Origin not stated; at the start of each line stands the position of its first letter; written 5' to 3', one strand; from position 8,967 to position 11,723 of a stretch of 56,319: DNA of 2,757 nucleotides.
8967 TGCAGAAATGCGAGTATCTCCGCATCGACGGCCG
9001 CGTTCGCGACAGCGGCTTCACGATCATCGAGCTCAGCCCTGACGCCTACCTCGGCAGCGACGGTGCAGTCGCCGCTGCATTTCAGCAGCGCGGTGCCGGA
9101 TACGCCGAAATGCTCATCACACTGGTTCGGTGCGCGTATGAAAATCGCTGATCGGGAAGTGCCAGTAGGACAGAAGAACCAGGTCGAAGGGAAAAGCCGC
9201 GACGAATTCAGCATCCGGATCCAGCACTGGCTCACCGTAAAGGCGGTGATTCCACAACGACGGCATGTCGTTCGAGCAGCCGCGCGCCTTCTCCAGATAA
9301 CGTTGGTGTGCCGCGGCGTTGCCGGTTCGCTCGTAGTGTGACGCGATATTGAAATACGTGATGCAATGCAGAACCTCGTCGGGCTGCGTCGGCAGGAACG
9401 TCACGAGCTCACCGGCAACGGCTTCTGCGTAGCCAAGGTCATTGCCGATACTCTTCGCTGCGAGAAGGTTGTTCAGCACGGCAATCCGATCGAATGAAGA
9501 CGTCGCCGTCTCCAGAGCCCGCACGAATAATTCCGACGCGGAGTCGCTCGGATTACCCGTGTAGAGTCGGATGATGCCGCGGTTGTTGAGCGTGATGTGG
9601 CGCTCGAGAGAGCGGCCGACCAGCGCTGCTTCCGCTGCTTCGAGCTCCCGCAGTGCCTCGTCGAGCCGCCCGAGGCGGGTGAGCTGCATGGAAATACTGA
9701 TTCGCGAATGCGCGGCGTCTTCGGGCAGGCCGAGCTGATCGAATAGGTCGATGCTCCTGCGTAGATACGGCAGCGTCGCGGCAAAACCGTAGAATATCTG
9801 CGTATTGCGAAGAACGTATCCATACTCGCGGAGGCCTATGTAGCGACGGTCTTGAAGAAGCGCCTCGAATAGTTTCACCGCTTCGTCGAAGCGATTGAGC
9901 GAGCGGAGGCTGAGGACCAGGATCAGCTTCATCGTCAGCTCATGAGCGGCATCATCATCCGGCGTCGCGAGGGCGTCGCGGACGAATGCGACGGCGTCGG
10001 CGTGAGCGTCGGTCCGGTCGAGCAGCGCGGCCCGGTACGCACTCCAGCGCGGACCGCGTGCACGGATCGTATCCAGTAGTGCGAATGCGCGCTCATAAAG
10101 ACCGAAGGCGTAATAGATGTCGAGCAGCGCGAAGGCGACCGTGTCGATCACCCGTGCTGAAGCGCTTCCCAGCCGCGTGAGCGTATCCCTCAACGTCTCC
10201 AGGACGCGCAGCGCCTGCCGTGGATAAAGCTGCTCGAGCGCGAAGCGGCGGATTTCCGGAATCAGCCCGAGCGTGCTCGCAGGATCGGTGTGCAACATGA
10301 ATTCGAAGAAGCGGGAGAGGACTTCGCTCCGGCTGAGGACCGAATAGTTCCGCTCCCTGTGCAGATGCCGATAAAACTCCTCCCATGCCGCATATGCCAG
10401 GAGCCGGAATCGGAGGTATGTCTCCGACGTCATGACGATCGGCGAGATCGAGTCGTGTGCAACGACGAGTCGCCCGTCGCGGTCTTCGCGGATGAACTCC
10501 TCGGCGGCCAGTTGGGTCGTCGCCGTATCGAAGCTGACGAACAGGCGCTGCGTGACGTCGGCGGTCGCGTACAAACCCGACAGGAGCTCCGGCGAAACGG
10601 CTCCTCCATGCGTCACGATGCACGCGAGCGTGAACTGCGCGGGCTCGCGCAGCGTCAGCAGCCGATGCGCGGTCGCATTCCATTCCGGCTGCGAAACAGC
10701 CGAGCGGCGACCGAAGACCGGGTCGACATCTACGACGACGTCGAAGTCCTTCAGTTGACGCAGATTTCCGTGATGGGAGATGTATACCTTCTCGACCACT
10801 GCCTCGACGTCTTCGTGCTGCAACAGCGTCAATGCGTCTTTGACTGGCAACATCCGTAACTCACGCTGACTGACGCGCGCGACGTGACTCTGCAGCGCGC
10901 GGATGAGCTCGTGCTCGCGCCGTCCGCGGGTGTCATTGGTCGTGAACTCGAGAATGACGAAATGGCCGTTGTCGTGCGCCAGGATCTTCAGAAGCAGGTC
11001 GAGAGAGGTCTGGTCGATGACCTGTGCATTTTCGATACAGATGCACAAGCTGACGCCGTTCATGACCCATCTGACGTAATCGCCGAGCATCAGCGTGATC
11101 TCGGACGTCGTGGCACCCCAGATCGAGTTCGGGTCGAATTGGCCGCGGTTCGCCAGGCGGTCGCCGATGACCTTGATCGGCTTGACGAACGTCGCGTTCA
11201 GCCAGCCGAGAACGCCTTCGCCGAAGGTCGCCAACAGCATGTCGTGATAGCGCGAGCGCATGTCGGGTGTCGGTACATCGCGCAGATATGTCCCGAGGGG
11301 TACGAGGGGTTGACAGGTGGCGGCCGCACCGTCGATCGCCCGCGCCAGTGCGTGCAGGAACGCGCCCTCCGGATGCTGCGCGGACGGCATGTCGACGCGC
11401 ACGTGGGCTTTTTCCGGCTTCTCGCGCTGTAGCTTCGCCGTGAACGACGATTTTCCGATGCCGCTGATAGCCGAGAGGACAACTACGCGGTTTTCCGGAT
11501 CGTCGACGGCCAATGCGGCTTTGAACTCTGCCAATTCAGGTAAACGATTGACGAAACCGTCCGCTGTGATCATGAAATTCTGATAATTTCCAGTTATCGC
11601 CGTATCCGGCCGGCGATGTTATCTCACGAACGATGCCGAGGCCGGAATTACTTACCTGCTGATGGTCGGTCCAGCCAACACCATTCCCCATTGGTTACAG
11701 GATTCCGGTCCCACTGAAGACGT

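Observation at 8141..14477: ATP-grasp ligase + STAND NTPase + Cys-His-Asp protein + ATP-grasp::PLP-decarboxylase cluster on a repeat-bracketed segment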

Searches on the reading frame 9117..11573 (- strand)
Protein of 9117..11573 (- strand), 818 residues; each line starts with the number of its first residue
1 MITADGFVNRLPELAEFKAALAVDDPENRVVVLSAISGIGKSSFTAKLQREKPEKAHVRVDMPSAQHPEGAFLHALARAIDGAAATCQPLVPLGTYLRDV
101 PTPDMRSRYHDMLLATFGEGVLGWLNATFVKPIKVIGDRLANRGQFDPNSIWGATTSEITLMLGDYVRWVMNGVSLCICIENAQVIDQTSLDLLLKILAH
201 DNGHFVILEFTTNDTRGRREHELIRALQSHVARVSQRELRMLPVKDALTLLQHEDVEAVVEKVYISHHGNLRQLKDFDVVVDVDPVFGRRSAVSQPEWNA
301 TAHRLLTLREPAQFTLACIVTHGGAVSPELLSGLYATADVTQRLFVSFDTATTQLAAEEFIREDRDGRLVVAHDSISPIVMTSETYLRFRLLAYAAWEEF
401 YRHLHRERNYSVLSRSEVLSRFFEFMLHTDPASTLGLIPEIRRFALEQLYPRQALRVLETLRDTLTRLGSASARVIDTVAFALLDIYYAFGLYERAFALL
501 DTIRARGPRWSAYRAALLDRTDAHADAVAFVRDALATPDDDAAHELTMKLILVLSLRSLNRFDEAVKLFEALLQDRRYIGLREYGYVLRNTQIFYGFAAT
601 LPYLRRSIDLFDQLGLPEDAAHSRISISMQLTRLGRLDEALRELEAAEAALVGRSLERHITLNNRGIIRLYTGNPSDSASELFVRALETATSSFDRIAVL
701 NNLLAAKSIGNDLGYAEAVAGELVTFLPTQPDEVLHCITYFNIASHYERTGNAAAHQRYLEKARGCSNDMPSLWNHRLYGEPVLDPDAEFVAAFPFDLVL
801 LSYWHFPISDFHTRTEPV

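Call 3: search_protein_families(library=pfam, proteins=[window:9117-11573:-], max_evalue=0.1)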
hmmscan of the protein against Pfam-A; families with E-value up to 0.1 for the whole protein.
window:9117-11573:- (818 aa): 8 families
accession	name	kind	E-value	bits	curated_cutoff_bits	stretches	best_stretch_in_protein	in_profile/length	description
PF13428.12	TPR_14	-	3e-06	27.8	23.5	0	550-574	5-29/44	Tetratricopeptide repeat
PF13191.12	AAA_16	-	6.3e-05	24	32.6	1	7-201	2-159/167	AAA ATPase domain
PF07719.23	TPR_2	-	0.00024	21.4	27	0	555-574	10-29/34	Tetratricopeptide repeat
PF13401.12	AAA_22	-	0.00047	20.9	27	1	29-99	6-65/130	AAA domain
PF13424.12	TPR_12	-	0.0026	18.3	30.1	1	626-690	8-75/77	Tetratricopeptide repeat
PF14559.12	TPR_19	-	0.013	16.3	25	0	480-517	28-65/68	Tetratricopeptide repeat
PF12688.13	TPR_5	-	0.064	13.9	24.2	0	514-576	7-68/119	Tetratrico peptide repeat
PF13374.12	TPR_10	-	0.092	13.2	27.5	0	552-577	8-33/42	Tetratricopeptide repeat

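Call 4: search_protein_families(library=padloc, proteins=[window:9117-11573:-], max_evalue=0.1)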
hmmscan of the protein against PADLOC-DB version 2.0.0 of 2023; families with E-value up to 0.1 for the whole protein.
window:9117-11573:- (818 aa): 0 families

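Call 5: search_protein_families(library=ncbifam, proteins=[window:9117-11573:-], max_evalue=0.1)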
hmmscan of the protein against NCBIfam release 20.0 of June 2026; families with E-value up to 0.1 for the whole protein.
window:9117-11573:- (818 aa): 2 families
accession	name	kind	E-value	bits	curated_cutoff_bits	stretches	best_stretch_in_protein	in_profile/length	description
NF001503.0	PRK00349.1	equivalog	0.015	13.3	1147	0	163-278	106-224/943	excinuclease ABC subunit UvrA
TIGR00630.1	uvra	equivalog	0.055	11.6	729.8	0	163-279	102-221/924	excinuclease ABC subunit UvrA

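Call 26: find_homologous_proteins(query=window:9117-11573:-, max_evalue=0.001)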
Query window:9117-11573:- (818 aa): 1 proteins with E <= 0.001 among 8000 candidates.
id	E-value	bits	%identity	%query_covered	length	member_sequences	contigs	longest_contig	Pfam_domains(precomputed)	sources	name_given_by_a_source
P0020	0.0e+0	1835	100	100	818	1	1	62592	PF13428.13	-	-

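Call 54: search_protein_representatives(protein=window:9117-11573:-)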
Query: 818 residues. Proteins with E-value up to 0.001 (for the whole library): 381; up to 1e-10: 295; up to 1e-30: 102. The best 150 are listed.
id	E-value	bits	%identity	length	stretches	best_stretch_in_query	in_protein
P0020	0.0e+00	1834.8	100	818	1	1-818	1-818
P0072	1.6e-153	529.6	37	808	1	6-810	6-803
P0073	4.0e-136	472.0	33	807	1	4-809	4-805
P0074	5.1e-135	468.4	37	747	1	62-808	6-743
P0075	1.4e-127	443.8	31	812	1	6-809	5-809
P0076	9.0e-126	437.8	34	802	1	4-809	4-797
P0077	4.8e-125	435.4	33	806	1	6-811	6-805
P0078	2.9e-124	432.8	35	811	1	5-810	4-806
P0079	9.4e-121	421.2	35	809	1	4-811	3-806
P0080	3.2e-120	419.4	34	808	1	3-811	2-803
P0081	3.8e-119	415.9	31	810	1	7-810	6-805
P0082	2.1e-108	380.4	31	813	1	6-811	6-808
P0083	1.2e-97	344.8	28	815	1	6-810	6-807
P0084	1.7e-92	327.8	32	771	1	54-808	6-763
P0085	8.6e-92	325.4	27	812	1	6-811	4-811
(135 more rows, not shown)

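Call 78: predict_structure(alignment_id=A4)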
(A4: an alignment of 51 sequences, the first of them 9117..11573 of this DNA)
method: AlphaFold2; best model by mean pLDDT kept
length: 818 residues; sequences in the alignment: 51
mean_pLDDT: 87.1   pTM: 0.80
mean pLDDT of the five models: 87.1, 86.7, 85.9, 84.1, 83.0
residues with pLDDT >= 90: 478; 70-90: 253; 50-70: 65; < 50: 22
segments of 3 or more residues with pLDDT < 50: 1-3, 120-130, 813-818
pLDDT, mean of each block of 10 residues (from residue 1): 60 91 90 93 90 85 79 92 88 83 64 58 43 55 62 72 88 93 91 90 94 88 93 92 85 76 87 89 82 80 93 96 92 91 89 96 89 91 92 96 91 84 90 87 78 74 75 81 90 91 92 96 96 91 96 94 95 95 96 93 98 96 97 98 93 79 95 79 87 92 96 94 93 93 97 98 89 93 94 96 89 45
secondary structure, 60 per line:
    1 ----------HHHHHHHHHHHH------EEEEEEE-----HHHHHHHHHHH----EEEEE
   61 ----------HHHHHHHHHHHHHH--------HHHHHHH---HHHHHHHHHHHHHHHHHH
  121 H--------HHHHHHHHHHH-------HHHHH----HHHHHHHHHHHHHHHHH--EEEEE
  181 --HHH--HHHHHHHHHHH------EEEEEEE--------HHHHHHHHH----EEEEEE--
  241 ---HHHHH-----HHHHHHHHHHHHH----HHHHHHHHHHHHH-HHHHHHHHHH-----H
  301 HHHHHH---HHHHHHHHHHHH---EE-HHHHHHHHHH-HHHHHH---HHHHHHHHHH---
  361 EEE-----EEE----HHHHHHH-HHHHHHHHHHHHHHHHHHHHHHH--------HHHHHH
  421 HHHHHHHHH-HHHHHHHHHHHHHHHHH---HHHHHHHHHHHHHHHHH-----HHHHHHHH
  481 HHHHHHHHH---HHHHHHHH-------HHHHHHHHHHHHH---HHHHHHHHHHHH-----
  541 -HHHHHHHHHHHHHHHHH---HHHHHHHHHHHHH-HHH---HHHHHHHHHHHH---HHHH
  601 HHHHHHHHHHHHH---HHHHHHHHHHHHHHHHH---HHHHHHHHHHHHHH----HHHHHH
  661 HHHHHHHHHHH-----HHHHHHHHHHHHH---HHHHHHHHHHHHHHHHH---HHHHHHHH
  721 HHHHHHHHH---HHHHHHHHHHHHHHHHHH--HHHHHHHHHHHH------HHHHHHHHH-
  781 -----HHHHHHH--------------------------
elements in order (helices of 4 or more, strands of 3 or more residues): H11-22 E29-35 H41-51 E56-60 H71-84 H93-99 H103-121 H130-140 H148-152 H157-173 E176-180 H188-198 E205-211 H220-228 E233-238 H244-248 H254-266 H271-283 H285-294 H300-306 H310-321 H328-337 H339-344 H348-357 E361-363 E369-371 H376-382 H384-406 H415-429 H431-447 H451-467 H473-489 H493-500 H508-520 H524-535 H542-558 H562-574 H582-593 H597-613 H617-633 H637-650 H655-671 H677-689 H693-709 H713-729 H733-750 H753-764 H771-779 H786-792

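Call 81: fold_search(model_id=the predicted structure, library=pdb)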
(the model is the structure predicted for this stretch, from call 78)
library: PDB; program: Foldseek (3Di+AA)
matches with E <= 10: 1649; with E <= 0.001: 119
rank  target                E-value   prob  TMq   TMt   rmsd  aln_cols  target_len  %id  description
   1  6mfv_A                2.5e-10  1.00  0.42  0.51  10.2       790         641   13  Crystal structure of the Signal Transduction ATPase with Numerous Domains (STAND) protein with a tetratricopeptide rep (released 2019-02-20)
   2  5dse_C                4.7e-07  1.00  0.30  0.34  31.6       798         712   12  Crystal Structure of the TTC7B/Hyccin Complex (released 2015-12-02)
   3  6bq1_B                1.6e-06  1.00  0.29  0.32  32.4       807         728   14  Human PI4KIIIa lipid kinase complex (released 2017-12-13)
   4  5dse_A                2.4e-06  1.00  0.30  0.43  19.0       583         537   14  Crystal Structure of the TTC7B/Hyccin Complex (released 2015-12-02)
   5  8chy                  1.8e-05  1.00  0.19  0.45   9.9       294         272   19  Crystal structure of an 8-repeat consensus TPR superhelix with Zinc. (released 2024-02-21)
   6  6eou                  2.5e-05  1.00  0.22  0.44  12.1       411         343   16  O-GlcNAc transferase TPR domain with the intellectual disability associated mutation L254F (released 2018-05-09)
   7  9b9g_D                3.0e-05  1.00  0.29  0.39  20.8       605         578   13  Structure of the PI4KA complex bound to Calcineurin (released 2024-09-11)
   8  5a7d_H                3.2e-05  1.00  0.20  0.41  12.7       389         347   15  Tetrameric assembly of LGN with Inscuteable (released 2016-08-03)
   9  9zjr                  3.4e-05  1.00  0.26  0.21  19.2       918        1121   10  Human sterile alpha motif domain-containing protein 9 (SAMD9), monomer (released 2026-02-25)
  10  9gaw_P                3.5e-05  1.00  0.22  0.32  28.2       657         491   12  High-resolution structure of the Anaphase-promoting complex/cyclosome (APC/C) bound to co-activator Cdh1 (released 2024-08-14)
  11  9zjv_A                4.0e-05  1.00  0.26  0.21  19.0       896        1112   10  Human sterile alpha motif domain-containing protein 9 (SAMD9), asymmetric dimer "wing" shape (released 2026-02-25)
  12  6hc2_S                5.0e-05  1.00  0.21  0.43  11.2       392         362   14  Crystal structure of NuMA/LGN hetero-hexamers (released 2019-05-29)
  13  5g04_O                5.2e-05  1.00  0.34  0.40  27.0       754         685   13  Structure of the human APC-Cdc20-Hsl1 complex (released 2016-05-25)
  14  5l9u_O                5.6e-05  1.00  0.33  0.39  27.3       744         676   12  Model of human Anaphase-promoting complex/Cyclosome (APC/C-CDH1) with a cross linked Ubiquitin variant-substrate-UBE2C (released 2016-09-14)
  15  9ijj_k                5.6e-05  1.00  0.19  0.19  23.9       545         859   13  In situ structure of the central apparatus in mouse sperm axoneme. (released 2025-06-04)
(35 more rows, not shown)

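Call 85: find_related_loci(query=A5, collection=metagenome_contigs, flank=7000)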
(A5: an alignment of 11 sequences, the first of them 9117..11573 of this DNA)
Query A5 (818 aa) in metagenome_contigs; peptide patterns used: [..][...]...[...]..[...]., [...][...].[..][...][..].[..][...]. (x = any residue, [..] = any of these).
221 stretches matched a pattern; 25 encode a relative of the query (tblastn E <= 1e-3); 25 distinct loci.
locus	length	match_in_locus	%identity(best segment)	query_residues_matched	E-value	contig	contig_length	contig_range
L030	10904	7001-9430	30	1-809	3e-131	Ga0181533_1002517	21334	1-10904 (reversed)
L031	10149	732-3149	35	2-811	1e-122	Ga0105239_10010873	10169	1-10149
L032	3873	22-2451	30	2-808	1e-98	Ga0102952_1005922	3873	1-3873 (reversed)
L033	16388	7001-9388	34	1-808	9e-128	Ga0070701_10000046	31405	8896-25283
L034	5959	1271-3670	24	2-809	2e-84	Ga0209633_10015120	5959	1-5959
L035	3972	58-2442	26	1-810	3e-80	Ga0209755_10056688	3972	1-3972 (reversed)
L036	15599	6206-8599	26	1-810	1e-74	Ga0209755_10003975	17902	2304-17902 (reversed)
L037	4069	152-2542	25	1-808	2e-74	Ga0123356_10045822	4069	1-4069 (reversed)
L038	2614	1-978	38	486-810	2e-72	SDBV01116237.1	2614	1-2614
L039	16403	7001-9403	25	7-805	1e-66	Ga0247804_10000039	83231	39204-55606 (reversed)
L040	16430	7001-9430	30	2-808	2e-97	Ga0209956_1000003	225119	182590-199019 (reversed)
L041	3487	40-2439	23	6-805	2e-58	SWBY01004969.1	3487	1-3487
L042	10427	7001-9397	25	7-805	1e-57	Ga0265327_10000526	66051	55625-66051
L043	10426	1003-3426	25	7-814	6e-57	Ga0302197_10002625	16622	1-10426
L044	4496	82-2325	21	7-752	8e-41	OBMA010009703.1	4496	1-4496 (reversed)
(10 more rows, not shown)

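Call 93: search_protein_families(library=ncbifam, proteins=[L033:10859-11785:-, L042:4810-5859:+, L042:5854-6867:-], max_evalue=0.001)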
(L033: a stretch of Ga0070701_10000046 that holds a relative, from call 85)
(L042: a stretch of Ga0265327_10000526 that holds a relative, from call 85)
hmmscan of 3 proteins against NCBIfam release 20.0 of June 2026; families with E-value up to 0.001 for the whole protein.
L033:10859-11785:- (308 aa): 13 families
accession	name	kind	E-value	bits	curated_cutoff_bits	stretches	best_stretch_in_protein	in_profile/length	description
TIGR02224.1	recomb_XerC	equivalog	4.7e-66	223.2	335.15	1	20-304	2-293/295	tyrosine recombinase XerC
TIGR02225.1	recomb_XerD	equivalog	5.7e-60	203.1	329.6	1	20-303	2-289/290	site-specific tyrosine recombinase XerD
NF001399.0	PRK00283.1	subfamily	5.9e-60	203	279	1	17-303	8-298/300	tyrosine recombinase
NF040815.2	recomb_XerA_Arch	equivalog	1.8e-53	181.8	220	1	25-294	6-260/263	site-specific tyrosine recombinase/integron integrase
TIGR02249.1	integrase_gron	subfamily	1.3e-37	129.9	265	2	227-291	239-303/315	integron integrase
NF002331.0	PRK01287.1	subfamily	4.2e-37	128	371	1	15-302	27-326/365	site-specific tyrosine recombinase XerC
NF003462.0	PRK05084.1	equivalog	5.5e-27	94.4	267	1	151-297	202-353/360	tyrosine recombinase XerS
NF011946.0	PRK15417.1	equivalog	1.9e-21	76.6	435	2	228-290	255-317/337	integron integrase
NF007370.0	PRK09870.1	subfamily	1.8e-14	53.8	221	1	145-287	33-178/200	tyrosine-type DNA invertase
NF007371.0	PRK09871.1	subfamily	2.7e-14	53.2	222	1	147-291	29-177/198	tyrosine-type DNA invertase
NF040693.1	recomb_GmtY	equivalog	2.8e-05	23.5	340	1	247-291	391-435/441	gamma-mobile-trio recombinase GmtY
NF041502.1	integrase_1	equivalog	6.4e-05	21.9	350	1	219-290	291-362/484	site-specific integrase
NF002685.0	PRK02436.1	equivalog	0.00027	20.8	178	1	21-286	4-244/245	site-specific tyrosine recombinase XerD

L042:4810-5859:+ (349 aa): 9 families
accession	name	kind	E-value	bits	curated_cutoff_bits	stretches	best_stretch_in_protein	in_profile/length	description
NF006720.0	PRK09258.1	equivalog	1.8e-29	103.1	285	1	37-344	33-333/338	3-oxoacyl-ACP synthase III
NF006829.0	PRK09352.1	subfamily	1.9e-22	79.7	249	1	6-348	9-320/322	beta-ketoacyl-ACP synthase 3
TIGR00747.1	fabH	subfamily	8.9e-20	71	292.1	1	45-348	31-321/322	beta-ketoacyl-ACP synthase III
NF005541.0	PRK07204.1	equivalog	2.2e-16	60.2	402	1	39-344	27-324/329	beta-ketoacyl-ACP synthase III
NF004623.0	PRK05963.1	equivalog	5.1e-14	52.3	437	1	49-346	38-325/328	beta-ketoacyl-ACP synthase III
NF009519.0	PRK12880.1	equivalog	1.6e-08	34.2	436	1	41-145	36-141/353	beta-ketoacyl-ACP synthase III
NF005308.0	PRK06840.1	equivalog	5.6e-08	32.2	315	1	60-154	48-143/339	3-oxoacyl-ACP synthase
NF004715.0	PRK06059.1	equivalog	1.1e-05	24.6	424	1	52-168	10-124/399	lipid-transfer protein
NF005703.0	PRK07515.1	equivalog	0.00031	19.8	304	1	71-156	102-185/373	beta-ketoacyl-ACP synthase III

L042:5854-6867:- (337 aa): 0 families

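Call 94: find_encoding_contigs(protein=P0020, flank=10000, max_places=3)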
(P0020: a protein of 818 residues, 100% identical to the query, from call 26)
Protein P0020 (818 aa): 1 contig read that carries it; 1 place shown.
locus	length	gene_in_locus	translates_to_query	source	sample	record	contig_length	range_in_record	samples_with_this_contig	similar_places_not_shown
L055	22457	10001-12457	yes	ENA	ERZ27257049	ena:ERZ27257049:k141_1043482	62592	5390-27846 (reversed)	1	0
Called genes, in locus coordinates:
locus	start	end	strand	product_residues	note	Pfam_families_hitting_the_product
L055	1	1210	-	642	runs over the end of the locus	-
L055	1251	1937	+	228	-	PF00589:Phage_integrase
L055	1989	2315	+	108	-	-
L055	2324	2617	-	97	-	-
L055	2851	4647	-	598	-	PF00801:PKD (faint), PF18911:PKD_4 (weak)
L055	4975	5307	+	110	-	-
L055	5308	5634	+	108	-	-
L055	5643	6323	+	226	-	-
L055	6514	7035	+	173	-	-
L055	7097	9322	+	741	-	PF02784:Orn_Arg_deC_N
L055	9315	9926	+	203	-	-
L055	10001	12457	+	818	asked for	PF13428:TPR_14 (faint)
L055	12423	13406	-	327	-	PF07478:Dala_Dala_lig_C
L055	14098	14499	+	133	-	-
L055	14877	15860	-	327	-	PF00149:Metallophos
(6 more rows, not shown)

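Call 97: search_protein_families(library=pfam, proteins=[L039:10596-13541:-, L033:4403-6580:+, L036:3934-5088:+, L036:10433-11290:-, L043:5628-6860:-, L034:105-1187:+], max_evalue=0.001)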
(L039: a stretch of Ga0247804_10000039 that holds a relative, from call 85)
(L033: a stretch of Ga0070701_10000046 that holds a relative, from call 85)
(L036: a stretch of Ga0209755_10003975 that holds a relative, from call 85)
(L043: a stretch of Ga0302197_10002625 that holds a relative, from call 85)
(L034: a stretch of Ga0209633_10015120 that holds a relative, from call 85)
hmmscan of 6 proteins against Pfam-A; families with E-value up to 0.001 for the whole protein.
L039:10596-13541:- (981 aa): 2 families
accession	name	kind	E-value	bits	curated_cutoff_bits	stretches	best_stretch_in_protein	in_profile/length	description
PF20703.3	nSTAND1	-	2e-11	44.6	27.1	1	105-400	34-342/379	Novel STAND NTPase 1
PF01637.24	ATPase_2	-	4e-05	24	33.2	1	98-166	14-78/225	ATPase domain predominantly from Archaea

L033:4403-6580:+ (725 aa): 0 families

L036:3934-5088:+ (384 aa): 4 families
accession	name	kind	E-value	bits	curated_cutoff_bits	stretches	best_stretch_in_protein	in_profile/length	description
PF01041.23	DegT_DnrJ_EryC1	-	4e-110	368.9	19.8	1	12-378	4-359/360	DegT/DnrJ/EryC1/StrS aminotransferase family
PF00266.25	Aminotran_5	-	1.8e-10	40.8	21.5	1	32-323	43-331/371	Aminotransferase class-V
PF00155.27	Aminotran_1_2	-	5.7e-09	36.1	19.7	1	21-164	28-191/361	Aminotransferase class I and II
PF01053.26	Cys_Met_Meta_PP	-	5.1e-05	22.4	27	1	37-160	57-175/381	Cys/Met metabolism PLP-dependent enzyme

L036:10433-11290:- (285 aa): 0 families

L043:5628-6860:- (410 aa): 3 families
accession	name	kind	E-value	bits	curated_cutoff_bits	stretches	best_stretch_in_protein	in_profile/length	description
PF00589.27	Phage_integrase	-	8.2e-17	62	27.1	1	226-389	2-168/172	Phage integrase family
PF13102.12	Phage_int_SAM_5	-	1.9e-12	47.8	22.3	1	111-214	2-95/98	Phage integrase SAM-like domain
PF17293.8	Arm-DNA-bind_5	-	3.6e-08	34.3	22.6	1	9-93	1-84/87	Arm DNA-binding domain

L034:105-1187:+ (360 aa): 1 family
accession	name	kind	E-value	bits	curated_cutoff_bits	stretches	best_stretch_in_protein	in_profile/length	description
PF20551.3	DUF6765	-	2e-103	346.9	26.6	1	7-351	1-325/325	Family of unknown function (DUF6765)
